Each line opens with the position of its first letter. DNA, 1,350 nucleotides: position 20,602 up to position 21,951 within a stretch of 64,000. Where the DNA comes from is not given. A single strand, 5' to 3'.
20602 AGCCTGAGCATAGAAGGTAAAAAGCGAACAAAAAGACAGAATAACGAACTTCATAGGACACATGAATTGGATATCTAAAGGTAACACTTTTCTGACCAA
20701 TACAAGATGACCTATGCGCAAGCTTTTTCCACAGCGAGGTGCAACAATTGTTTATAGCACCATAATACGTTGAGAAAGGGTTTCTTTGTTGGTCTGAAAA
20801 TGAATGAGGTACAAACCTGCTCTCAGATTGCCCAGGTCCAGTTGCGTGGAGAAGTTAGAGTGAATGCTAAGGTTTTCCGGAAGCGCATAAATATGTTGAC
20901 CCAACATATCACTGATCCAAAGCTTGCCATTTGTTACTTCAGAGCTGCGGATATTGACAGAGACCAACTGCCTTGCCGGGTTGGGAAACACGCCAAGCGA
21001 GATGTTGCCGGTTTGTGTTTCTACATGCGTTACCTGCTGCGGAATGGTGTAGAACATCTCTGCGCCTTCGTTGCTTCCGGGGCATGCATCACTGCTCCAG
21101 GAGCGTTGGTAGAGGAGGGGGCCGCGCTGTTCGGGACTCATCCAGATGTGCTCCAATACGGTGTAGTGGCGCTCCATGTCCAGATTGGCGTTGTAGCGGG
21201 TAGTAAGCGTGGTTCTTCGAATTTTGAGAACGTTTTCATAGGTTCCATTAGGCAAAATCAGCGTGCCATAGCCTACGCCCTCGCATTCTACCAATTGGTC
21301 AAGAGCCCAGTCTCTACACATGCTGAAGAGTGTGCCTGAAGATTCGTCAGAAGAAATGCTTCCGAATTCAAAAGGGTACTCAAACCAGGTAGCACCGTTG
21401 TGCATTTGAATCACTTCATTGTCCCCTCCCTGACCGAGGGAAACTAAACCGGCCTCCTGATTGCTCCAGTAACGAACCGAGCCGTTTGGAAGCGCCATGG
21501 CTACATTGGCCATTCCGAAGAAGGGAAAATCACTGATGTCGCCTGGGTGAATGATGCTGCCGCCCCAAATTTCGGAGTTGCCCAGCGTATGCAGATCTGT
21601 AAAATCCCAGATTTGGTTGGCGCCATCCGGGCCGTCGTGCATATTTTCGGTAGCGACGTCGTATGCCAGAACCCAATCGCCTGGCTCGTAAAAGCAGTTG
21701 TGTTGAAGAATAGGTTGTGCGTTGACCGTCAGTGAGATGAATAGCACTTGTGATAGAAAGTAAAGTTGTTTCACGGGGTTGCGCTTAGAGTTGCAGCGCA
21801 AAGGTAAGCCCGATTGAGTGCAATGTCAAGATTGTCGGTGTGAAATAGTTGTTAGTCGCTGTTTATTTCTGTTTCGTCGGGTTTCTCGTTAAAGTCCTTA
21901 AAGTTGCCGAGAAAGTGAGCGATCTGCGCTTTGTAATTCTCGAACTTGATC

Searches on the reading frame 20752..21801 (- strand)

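Call 29: search_protein_families(library=pfam, proteins=[window:20752-21801:-], max_evalue=0.0001)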
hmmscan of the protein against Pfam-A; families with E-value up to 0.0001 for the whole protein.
window:20752-21801:- (349 aa): 1 family
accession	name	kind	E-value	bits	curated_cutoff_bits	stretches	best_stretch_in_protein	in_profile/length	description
PF18962.6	Por_Secre_tail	-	1.2e-10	42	27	1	271-348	1-75/75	Secretion system C-terminal sorting domain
